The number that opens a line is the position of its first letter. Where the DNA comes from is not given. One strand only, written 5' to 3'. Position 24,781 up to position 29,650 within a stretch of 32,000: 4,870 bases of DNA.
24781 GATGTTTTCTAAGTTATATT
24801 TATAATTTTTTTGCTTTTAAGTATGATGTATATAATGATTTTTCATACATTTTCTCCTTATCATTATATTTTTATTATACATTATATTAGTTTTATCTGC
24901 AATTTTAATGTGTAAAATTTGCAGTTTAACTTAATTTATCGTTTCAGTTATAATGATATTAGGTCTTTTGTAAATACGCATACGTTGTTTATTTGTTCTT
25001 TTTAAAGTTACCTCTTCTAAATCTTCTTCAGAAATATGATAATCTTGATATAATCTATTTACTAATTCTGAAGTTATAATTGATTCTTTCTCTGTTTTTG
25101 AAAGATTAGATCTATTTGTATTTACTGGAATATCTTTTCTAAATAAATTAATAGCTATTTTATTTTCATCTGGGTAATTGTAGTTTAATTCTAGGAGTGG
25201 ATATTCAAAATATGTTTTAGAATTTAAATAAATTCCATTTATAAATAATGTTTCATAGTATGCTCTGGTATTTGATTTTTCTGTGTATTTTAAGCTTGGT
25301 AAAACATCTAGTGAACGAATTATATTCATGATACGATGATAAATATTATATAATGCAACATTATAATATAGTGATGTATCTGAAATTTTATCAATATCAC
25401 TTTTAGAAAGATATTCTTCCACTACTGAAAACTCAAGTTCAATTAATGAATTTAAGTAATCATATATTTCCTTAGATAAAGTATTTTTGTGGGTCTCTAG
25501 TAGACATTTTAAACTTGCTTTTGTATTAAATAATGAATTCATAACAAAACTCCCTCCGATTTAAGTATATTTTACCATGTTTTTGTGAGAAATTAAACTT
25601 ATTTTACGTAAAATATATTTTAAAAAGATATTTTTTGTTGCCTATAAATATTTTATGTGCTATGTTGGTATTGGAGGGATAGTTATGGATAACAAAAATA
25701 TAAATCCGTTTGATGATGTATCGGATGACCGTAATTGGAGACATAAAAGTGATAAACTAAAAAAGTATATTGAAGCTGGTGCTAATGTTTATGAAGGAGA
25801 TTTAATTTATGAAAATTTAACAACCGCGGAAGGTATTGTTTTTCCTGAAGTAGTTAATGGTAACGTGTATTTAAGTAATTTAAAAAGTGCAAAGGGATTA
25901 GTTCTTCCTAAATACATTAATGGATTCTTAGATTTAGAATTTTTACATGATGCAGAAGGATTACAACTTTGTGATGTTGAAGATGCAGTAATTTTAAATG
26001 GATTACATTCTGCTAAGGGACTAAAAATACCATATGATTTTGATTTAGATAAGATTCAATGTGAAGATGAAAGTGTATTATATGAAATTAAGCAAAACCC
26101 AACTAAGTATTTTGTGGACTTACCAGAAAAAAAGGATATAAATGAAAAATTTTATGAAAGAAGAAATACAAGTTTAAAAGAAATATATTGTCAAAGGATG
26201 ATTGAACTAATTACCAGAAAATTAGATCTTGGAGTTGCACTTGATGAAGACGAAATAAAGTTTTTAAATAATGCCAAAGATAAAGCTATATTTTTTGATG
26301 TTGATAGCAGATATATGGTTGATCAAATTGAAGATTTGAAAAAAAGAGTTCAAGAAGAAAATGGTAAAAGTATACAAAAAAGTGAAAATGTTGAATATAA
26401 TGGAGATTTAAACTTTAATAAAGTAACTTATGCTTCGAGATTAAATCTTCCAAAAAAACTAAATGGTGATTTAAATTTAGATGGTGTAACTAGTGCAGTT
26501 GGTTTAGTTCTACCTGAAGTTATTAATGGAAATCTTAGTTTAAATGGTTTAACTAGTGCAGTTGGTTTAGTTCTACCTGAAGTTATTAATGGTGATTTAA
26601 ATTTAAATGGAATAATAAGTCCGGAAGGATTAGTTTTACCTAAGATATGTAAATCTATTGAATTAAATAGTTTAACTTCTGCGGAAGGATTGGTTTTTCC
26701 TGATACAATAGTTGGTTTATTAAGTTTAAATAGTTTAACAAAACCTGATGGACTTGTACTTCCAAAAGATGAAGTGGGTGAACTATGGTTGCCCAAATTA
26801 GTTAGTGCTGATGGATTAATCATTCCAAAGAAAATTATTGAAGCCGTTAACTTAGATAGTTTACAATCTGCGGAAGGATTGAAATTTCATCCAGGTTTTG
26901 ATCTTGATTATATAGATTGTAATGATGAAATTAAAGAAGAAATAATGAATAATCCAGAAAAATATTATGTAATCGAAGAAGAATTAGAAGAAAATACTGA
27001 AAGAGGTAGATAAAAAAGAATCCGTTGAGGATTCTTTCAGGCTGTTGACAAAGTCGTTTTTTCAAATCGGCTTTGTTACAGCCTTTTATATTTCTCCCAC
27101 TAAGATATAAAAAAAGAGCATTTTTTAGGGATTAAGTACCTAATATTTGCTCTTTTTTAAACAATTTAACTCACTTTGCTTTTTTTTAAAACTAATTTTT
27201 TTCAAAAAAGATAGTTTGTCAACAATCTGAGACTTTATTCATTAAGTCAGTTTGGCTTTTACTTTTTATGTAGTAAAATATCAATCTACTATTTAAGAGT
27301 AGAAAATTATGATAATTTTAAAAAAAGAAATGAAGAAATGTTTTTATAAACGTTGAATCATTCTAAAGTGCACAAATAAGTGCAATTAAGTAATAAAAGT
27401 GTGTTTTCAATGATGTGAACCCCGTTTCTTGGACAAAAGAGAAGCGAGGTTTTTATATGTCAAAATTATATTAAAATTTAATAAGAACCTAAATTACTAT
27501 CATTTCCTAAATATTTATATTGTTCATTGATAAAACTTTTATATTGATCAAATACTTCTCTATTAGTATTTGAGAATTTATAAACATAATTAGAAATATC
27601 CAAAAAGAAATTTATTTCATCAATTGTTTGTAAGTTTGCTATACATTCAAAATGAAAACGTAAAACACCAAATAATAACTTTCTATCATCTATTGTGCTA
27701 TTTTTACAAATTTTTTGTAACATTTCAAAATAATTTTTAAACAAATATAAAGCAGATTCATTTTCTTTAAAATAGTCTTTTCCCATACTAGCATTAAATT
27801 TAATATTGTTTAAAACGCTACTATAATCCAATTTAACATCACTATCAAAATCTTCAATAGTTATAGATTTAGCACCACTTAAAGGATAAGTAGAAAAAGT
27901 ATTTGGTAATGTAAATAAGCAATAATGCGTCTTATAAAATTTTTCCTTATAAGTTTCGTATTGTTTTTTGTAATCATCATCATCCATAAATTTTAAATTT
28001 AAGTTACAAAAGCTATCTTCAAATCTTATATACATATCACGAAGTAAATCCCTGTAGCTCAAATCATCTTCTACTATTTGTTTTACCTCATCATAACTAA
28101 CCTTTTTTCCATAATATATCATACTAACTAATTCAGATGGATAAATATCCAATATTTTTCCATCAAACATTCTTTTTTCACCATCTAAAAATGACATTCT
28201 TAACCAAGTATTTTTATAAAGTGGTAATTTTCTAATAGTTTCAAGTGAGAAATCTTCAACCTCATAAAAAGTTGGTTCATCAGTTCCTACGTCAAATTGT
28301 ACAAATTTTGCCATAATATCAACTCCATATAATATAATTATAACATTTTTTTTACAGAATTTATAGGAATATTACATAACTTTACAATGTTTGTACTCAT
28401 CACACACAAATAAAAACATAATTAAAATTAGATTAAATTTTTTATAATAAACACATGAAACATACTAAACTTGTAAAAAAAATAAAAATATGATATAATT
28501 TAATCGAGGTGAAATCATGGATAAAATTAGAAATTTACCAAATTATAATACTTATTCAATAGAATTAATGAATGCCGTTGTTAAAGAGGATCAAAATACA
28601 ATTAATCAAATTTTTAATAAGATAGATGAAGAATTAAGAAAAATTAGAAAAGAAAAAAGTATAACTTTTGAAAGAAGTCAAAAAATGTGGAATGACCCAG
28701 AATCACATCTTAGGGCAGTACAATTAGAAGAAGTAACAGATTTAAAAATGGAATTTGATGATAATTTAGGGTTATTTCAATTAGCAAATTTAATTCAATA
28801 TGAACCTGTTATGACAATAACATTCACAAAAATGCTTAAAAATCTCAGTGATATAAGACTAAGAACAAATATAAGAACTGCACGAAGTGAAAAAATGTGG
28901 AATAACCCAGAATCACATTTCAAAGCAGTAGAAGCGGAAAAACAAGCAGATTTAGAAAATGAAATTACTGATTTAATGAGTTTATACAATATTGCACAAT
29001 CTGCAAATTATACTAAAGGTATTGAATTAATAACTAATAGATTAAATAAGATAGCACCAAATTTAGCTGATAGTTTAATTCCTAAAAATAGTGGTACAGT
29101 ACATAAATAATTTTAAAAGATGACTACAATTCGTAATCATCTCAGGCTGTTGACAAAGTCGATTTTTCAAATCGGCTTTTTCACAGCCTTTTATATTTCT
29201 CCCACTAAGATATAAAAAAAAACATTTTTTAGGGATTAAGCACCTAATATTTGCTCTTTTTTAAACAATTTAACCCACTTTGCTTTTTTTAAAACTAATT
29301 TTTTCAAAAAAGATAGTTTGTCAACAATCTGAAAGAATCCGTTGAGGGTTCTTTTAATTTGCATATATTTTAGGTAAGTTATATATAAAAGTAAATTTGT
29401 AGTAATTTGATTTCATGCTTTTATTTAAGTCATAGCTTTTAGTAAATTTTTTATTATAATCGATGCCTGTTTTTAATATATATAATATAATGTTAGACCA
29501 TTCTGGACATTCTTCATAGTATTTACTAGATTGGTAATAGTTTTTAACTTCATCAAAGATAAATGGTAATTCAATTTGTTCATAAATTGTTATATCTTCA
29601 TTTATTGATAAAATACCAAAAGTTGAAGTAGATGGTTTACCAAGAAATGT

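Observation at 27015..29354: Two-gene cassette bracketed by direct MITE-like repeats, with a duplicated 22-nt terminator hairpin on the outer flanks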

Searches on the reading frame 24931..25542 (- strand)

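Call 9: search_protein_families(library=pfam, proteins=[window:24931-25542:-], max_evalue=0.1)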
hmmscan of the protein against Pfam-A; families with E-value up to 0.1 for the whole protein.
window:24931-25542:- (203 aa): 1 family
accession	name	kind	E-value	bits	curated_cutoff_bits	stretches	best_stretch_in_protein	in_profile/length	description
PF14338.12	Mrr_N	-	0.01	16.4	29.5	0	156-186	19-47/87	Mrr N-terminal domain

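Call 22: search_protein_families(library=ncbifam, proteins=[window:24931-25542:-], max_evalue=0.001)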
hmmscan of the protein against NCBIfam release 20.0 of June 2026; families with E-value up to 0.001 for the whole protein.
window:24931-25542:- (203 aa): 0 families

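Call 31: search_protein_families(library=padloc, proteins=[window:24931-25542:-], max_evalue=0.01)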
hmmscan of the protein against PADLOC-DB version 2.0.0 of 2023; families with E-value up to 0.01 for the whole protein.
window:24931-25542:- (203 aa): 0 families

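Call 32: search_protein_families(library=phrogs, proteins=[window:24931-25542:-], max_evalue=0.01)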
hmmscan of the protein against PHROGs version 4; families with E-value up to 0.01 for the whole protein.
window:24931-25542:- (203 aa): 0 families

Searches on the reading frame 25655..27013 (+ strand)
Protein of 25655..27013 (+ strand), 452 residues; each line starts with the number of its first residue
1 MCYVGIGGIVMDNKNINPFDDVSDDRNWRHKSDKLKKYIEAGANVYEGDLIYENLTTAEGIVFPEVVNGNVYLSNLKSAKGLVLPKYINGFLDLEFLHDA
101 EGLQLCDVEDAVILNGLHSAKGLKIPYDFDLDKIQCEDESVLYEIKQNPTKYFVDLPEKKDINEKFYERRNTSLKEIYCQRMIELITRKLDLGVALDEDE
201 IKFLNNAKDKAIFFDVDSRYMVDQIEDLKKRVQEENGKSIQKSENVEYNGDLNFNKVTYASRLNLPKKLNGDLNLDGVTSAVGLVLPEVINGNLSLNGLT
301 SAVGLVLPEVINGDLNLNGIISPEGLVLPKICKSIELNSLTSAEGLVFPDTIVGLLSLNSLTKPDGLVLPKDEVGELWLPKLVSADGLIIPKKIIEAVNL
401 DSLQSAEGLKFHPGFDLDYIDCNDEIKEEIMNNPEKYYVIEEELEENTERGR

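Call 9: search_protein_families(library=pfam, proteins=[window:25655-27013:+], max_evalue=0.1)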
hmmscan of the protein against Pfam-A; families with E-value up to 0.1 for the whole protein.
window:25655-27013:+ (452 aa): 1 family
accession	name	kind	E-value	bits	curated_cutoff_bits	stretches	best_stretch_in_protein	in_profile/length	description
PF14821.11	Thr_synth_N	-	0.022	15.4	25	0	317-356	19-58/79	Threonine synthase N terminus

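Call 22: search_protein_families(library=ncbifam, proteins=[window:25655-27013:+], max_evalue=0.001)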
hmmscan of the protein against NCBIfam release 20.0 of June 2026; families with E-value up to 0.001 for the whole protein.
window:25655-27013:+ (452 aa): 0 families

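Call 31: search_protein_families(library=padloc, proteins=[window:25655-27013:+], max_evalue=0.01)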
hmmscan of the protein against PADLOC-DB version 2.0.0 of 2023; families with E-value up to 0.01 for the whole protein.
window:25655-27013:+ (452 aa): 0 families

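Call 32: search_protein_families(library=phrogs, proteins=[window:25655-27013:+], max_evalue=0.01)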
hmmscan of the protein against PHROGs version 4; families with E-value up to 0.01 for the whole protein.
window:25655-27013:+ (452 aa): 0 families

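Call 68: find_encoding_contigs(protein=window:25685-27013:+, flank=4000, max_places=10)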
Protein window:25685-27013:+ (442 aa): 23 contigs read that carry it; 5 places shown.
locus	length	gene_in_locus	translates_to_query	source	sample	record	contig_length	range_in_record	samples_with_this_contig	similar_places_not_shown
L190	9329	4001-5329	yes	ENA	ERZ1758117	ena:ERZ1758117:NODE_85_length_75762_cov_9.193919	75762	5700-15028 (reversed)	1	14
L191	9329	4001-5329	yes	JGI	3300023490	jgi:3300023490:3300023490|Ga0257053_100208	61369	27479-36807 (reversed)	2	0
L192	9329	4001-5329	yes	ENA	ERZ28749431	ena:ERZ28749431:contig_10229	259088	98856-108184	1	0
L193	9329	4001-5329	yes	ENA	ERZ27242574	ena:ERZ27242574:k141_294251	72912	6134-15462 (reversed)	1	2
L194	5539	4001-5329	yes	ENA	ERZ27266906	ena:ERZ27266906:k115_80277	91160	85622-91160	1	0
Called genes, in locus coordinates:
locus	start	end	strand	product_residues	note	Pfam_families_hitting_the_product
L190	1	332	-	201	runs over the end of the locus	PF13083:KH_KhpA-B, PF01424:R3H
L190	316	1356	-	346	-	-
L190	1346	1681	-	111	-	PF00825:Ribonuclease_P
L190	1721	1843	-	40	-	PF00468:Ribosomal_L34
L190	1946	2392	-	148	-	-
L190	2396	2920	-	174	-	-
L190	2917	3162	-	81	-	-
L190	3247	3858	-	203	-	-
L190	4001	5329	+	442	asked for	-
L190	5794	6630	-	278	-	-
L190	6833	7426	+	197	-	-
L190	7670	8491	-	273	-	PF00149:Metallophos, PF12850:Metallophos_2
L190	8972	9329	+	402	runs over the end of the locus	PF00308:Bac_DnaA, PF01637:ATPase_2 (weak), PF00004:AAA (weak), PF00910:RNA_helicase (faint), PF01695:IstB_IS21 (weak), PF13173:AAA_14 (weak), PF08299:Bac_DnaA_C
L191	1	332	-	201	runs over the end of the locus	PF13083:KH_KhpA-B, PF01424:R3H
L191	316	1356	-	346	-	-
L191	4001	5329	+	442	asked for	-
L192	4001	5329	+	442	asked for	-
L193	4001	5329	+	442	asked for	-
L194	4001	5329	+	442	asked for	-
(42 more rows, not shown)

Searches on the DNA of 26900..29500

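Call 10: search_rna_families(source=window, start=26900, end=29500, threshold=evalue, max_evalue=5)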
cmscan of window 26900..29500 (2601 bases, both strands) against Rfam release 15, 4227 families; matches with E-value up to 5: 6.
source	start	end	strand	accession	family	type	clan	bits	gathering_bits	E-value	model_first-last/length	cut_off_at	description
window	29107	29144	-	RF02433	SpF36_sRNA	Gene; sRNA;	-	25.2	48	1.2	1-51/51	no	Streptococcus sRNA SpF36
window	28985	29044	+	RF02083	OrzO-P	Gene; antitoxin;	-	22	60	1.8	1-76/76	no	OrzO-P RNA antitoxin family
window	28852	28917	+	RF02530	URE2_IRES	Cis-reg; IRES;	-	21.8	70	3.3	1-105/105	no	Ure2 internal ribosome entry site (IRES)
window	29139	29194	+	RF04296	mir-485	Gene; miRNA;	CL00149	21.2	70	0.28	1-73/73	no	mir-485 microRNA precursor family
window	28860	28927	+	RF03149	RAGATH-12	Gene; sRNA;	-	19.9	75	0.65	1-78/78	no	RAGATH-12 RNA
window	28189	28262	-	RF03338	MIR4416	Gene; miRNA;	-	19.4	70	0.58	36-110/147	no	MIR4416 microRNA precursor family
